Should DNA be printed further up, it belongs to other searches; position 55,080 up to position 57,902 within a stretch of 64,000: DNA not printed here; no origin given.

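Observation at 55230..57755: UvrA with apparent deletion of the ~110-aa insertion (damage-sensing) domain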

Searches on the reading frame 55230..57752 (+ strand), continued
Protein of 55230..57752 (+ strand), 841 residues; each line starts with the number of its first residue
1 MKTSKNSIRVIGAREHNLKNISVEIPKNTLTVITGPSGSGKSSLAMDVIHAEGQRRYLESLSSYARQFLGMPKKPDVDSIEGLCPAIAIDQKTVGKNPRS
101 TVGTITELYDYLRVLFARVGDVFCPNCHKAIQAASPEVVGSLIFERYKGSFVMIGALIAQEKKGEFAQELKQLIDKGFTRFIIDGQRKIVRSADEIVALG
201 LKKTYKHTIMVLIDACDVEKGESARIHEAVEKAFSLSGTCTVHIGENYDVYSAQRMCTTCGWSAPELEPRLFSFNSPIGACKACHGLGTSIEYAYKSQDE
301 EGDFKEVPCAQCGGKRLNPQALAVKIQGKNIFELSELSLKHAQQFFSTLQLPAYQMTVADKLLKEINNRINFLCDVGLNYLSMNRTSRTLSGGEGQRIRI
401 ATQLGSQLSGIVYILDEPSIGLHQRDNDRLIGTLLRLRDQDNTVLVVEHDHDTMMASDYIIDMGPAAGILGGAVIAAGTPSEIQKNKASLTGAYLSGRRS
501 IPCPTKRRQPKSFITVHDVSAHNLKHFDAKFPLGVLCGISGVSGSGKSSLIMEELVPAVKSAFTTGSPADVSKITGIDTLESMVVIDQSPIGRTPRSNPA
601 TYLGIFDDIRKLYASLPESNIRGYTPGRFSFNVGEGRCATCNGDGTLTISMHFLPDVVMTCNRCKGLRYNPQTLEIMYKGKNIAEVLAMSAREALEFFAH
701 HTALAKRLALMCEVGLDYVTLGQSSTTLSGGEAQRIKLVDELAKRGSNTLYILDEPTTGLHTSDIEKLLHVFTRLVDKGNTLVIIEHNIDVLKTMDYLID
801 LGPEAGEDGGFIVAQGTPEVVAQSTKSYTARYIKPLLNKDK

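Call 47: search_protein_families(library=pfam, proteins=[L011:98-2614:+, P0121, P0135, P0143, P0190, P0248], max_evalue=0.000001)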
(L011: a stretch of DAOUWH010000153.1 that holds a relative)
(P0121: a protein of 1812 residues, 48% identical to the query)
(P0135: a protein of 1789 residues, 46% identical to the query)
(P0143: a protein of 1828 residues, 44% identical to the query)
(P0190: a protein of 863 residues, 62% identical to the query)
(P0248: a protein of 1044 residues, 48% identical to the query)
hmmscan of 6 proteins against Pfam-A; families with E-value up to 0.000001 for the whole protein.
L011:98-2614:+ (839 aa): 6 families
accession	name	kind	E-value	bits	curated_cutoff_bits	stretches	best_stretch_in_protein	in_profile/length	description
PF17760.6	UvrA_inter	-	5.5e-33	113.5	23.3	1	131-234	1-104/109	UvrA interaction domain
PF00005.33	ABC_tran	-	7e-20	72.5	25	0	701-751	87-137/137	ABC transporter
PF02463.25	SMC_N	-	4.3e-12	46.4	40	0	5-50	5-49/220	RecF/RecN/SMC N terminal domain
PF13304.12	AAA_21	-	1.3e-10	42.3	27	0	379-437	237-296/304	AAA domain, putative AbiEii toxin, Type IV TA system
PF13555.12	AAA_29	-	5.8e-09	36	27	0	19-44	16-40/61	P-loop containing region of AAA domain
PF13191.12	AAA_16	-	3.9e-08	34.4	32.6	0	26-83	25-88/167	AAA ATPase domain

P0121 (1812 aa): 14 families
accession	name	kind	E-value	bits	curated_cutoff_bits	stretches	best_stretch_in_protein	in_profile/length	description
PF00005.33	ABC_tran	-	9.8e-45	153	25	1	1489-1720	1-136/137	ABC transporter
PF17760.6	UvrA_inter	-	1.3e-43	147.7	23.3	2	131-234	1-104/109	UvrA interaction domain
PF17755.6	UvrA_DNA-bind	-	3e-21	76.2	23.2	1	288-401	2-107/110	UvrA DNA-binding domain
PF02463.25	SMC_N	-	1.7e-20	73.8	40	0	1488-1764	9-211/220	RecF/RecN/SMC N terminal domain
PF20703.3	nSTAND1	-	1.9e-13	51.3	27.1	0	1489-1531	23-65/379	Novel STAND NTPase 1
PF13555.12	AAA_29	-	4.1e-13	49.3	27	0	1494-1520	17-45/61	P-loop containing region of AAA domain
PF13304.12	AAA_21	-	6e-13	50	27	0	1709-1754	256-302/304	AAA domain, putative AbiEii toxin, Type IV TA system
PF13191.12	AAA_16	-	7.5e-12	46.5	32.6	0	1495-1526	20-51/167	AAA ATPase domain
PF03193.22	RsgA_GTPase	-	1.2e-11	45.2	30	0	1478-1530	86-136/174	RsgA GTPase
PF20720.3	nSTAND3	-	6.1e-10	39.5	27.2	0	1486-1527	4-45/155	Novel STAND NTPase 3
PF13401.12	AAA_22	-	7e-08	33.3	27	0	637-656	10-29/130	AAA domain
PF13481.12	AAA_25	-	7.5e-08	32.7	27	0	976-1005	24-53/195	AAA domain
PF13175.12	AAA_15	-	4.7e-07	30.2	32.1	0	812-882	294-362/374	AAA ATPase domain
PF13671.12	AAA_33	-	6.4e-07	30.2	27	0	638-655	5-22/143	AAA domain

P0135 (1789 aa): 22 families
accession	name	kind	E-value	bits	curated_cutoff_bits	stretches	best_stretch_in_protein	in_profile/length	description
PF17760.6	UvrA_inter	-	6.3e-45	152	23.3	2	135-239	1-105/109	UvrA interaction domain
PF00005.33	ABC_tran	-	1.6e-44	152.3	25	0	790-860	74-137/137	ABC transporter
PF13304.12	AAA_21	-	3.9e-21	76.8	27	0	490-552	239-302/304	AAA domain, putative AbiEii toxin, Type IV TA system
PF02463.25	SMC_N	-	7e-20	71.8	40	0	1641-1749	135-211/220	RecF/RecN/SMC N terminal domain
PF20703.3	nSTAND1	-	4.3e-17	63.2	27.1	0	15-85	19-85/379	Novel STAND NTPase 1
PF17755.6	UvrA_DNA-bind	-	9.6e-17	61.7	23.2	1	294-393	2-97/110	UvrA DNA-binding domain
PF13401.12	AAA_22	-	1.5e-13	51.6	27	0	638-668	7-33/130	AAA domain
PF13191.12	AAA_16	-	2.4e-13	51.4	32.6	0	29-66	24-67/167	AAA ATPase domain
PF13476.12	AAA_23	-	1.9e-12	48.7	27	0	962-998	2-35/201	AAA domain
PF03193.22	RsgA_GTPase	-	9e-12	45.6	30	0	11-52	89-128/174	RsgA GTPase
PF13555.12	AAA_29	-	1.1e-11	44.8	27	0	630-660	16-42/61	P-loop containing region of AAA domain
PF00684.25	DnaJ_CXXCXGXG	-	3.5e-10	40.4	32.7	0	738-768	17-50/65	DnaJ central domain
PF20720.3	nSTAND3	-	3e-09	37.2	27.2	0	636-665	17-46/155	Novel STAND NTPase 3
PF13175.12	AAA_15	-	5.3e-09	36.6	32.1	0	505-542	325-362/374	AAA ATPase domain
PF13481.12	AAA_25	-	7.7e-09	35.9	27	0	975-1003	26-54/195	AAA domain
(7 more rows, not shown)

P0143 (1828 aa): 10 families
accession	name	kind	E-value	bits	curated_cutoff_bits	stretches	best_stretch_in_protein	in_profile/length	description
PF17760.6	UvrA_inter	-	4.7e-43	146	23.3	2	128-234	1-107/109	UvrA interaction domain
PF00005.33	ABC_tran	-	7.3e-36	124.2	25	0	691-761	74-137/137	ABC transporter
PF13304.12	AAA_21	-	8.6e-16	59.3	27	0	725-781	233-285/304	AAA domain, putative AbiEii toxin, Type IV TA system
PF13191.12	AAA_16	-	5.1e-13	50.3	32.6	0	876-941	18-97/167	AAA ATPase domain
PF20703.3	nSTAND1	-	4.5e-12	46.7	27.1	0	1489-1535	32-84/379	Novel STAND NTPase 1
PF13555.12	AAA_29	-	2.1e-11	43.8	27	0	536-553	24-41/61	P-loop containing region of AAA domain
PF17755.6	UvrA_DNA-bind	-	3.6e-08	34.1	23.2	1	1145-1249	1-97/110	UvrA DNA-binding domain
PF02463.25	SMC_N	-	4.5e-08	33.2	40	0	883-907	25-49/220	RecF/RecN/SMC N terminal domain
PF13481.12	AAA_25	-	4.8e-08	33.3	27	0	879-904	30-55/195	AAA domain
PF13401.12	AAA_22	-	6.4e-07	30.2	27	0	883-900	6-23/130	AAA domain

P0190 (863 aa): 5 families
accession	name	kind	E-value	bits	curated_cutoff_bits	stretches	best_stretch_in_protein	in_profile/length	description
PF17760.6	UvrA_inter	-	6.4e-24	84.4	23.3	1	139-248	2-106/109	UvrA interaction domain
PF00005.33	ABC_tran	-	3.4e-17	63.8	25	0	22-49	1-28/137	ABC transporter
PF02463.25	SMC_N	-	8.5e-13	48.7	40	0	179-482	105-211/220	RecF/RecN/SMC N terminal domain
PF20703.3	nSTAND1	-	3.8e-09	37.1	27.1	0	554-593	34-77/379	Novel STAND NTPase 1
PF13555.12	AAA_29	-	4.4e-07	30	27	0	26-48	16-38/61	P-loop containing region of AAA domain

P0248 (1044 aa): 5 families
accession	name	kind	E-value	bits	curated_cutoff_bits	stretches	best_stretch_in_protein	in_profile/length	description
PF00005.33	ABC_tran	-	7.9e-26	91.7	25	0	895-951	84-137/137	ABC transporter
PF17760.6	UvrA_inter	-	8.7e-21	74.3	23.3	1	318-421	2-105/109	UvrA interaction domain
PF02463.25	SMC_N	-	1.7e-14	54.3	40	0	56-127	136-207/220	RecF/RecN/SMC N terminal domain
PF13304.12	AAA_21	-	2.6e-13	51.1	27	0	936-977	254-295/304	AAA domain, putative AbiEii toxin, Type IV TA system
PF20703.3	nSTAND1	-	4.9e-07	30.1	27.1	0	725-749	35-59/379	Novel STAND NTPase 1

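Call 49: fold_search(model_id=the predicted structure, library=pdb)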
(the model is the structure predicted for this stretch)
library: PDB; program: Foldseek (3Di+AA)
matches with E <= 10: 1513; with E <= 0.001: 1035
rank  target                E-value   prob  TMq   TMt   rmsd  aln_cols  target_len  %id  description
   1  3uwx_A                5.8e-95  1.00  0.81  0.73  10.5       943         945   47  Crystal structure of UvrA-UvrB complex (released 2012-02-08)
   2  2r6f_A                6.9e-93  1.00  0.82  0.77   7.2       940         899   46  Crystal Structure of Bacillus stearothermophilus UvrA (released 2008-01-08)
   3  3pih_A                3.0e-88  1.00  0.75  0.75   8.2       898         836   46  T. maritima UvrA in complex with fluorescein-modified DNA (released 2011-01-19)
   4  2r6f_B                7.4e-88  1.00  0.81  0.78   6.9       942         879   45  Crystal Structure of Bacillus stearothermophilus UvrA (released 2008-01-08)
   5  3zqj_A                9.2e-88  1.00  0.83  0.74   6.1       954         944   44  Mycobacterium tuberculosis UvrA (released 2011-06-22)
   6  9gxl_A                7.7e-84  1.00  0.72  0.86   5.1       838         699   49  C. thermocellum UvrA in complex with AMPPNP (basal conformation) (released 2025-12-24)
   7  3zqj_B                8.5e-84  1.00  0.83  0.76   5.6       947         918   44  Mycobacterium tuberculosis UvrA (released 2011-06-22)
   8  3zqj_D                1.1e-83  1.00  0.84  0.77   5.0       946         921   44  Mycobacterium tuberculosis UvrA (released 2011-06-22)
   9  9gxk_A                2.6e-83  1.00  0.72  0.86   4.9       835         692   48  C. thermocellum UvrA (basal conformation) (released 2025-12-24)
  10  3zqj_E                1.4e-82  1.00  0.82  0.75   6.0       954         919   44  Mycobacterium tuberculosis UvrA (released 2011-06-22)
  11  3zqj_C                7.4e-82  1.00  0.82  0.78   5.7       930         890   45  Mycobacterium tuberculosis UvrA (released 2011-06-22)
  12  9gxs_A                8.7e-82  1.00  0.69  0.73  13.4       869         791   46  C. thermocellum UvrA in complex with DNA with a fluorescein modification (basal conformation) (released 2025-12-24)
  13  9gxo_A                6.5e-81  1.00  0.73  0.86   4.4       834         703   49  C. thermocellum UvrA in complex with unmodified DNA and AMPPNP (ATP-bound conformation 2) (released 2025-12-24)
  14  9gxw_A                1.3e-80  1.00  0.68  0.72  13.0       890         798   44  C. thermocellum UvrA (K39A) in complex with DNA with a fluorescein modification and AMPPNP (basal conformation) (released 2025-12-24)
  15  9gxm_A                1.4e-79  1.00  0.70  0.85   4.7       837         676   47  C. thermocellum UvrA in complex with unmodified DNA and AMPPNP (basal conformation) (released 2025-12-24)
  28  2vf7_C                4.4e-68  1.00  0.73  0.75  16.6       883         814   37  Crystal structure of UvrA2 from Deinococcus radiodurans (released 2008-12-16)
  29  2vf7_B                1.0e-66  1.00  0.73  0.75  15.3       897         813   36  Crystal structure of UvrA2 from Deinococcus radiodurans (released 2008-12-16)
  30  2vf7_A                1.5e-66  1.00  0.72  0.74  14.5       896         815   36  Crystal structure of UvrA2 from Deinococcus radiodurans (released 2008-12-16)
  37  7sh1_B                1.6e-56  1.00  0.70  0.93   3.5       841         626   33  Class II UvrA protein - Ecm16 (released 2022-10-26)
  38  7sh1_A                6.3e-56  1.00  0.69  0.92   3.5       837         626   33  Class II UvrA protein - Ecm16 (released 2022-10-26)
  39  3zqj_F                8.2e-44  1.00  0.57  0.78  17.0       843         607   34  Mycobacterium tuberculosis UvrA (released 2011-06-22)
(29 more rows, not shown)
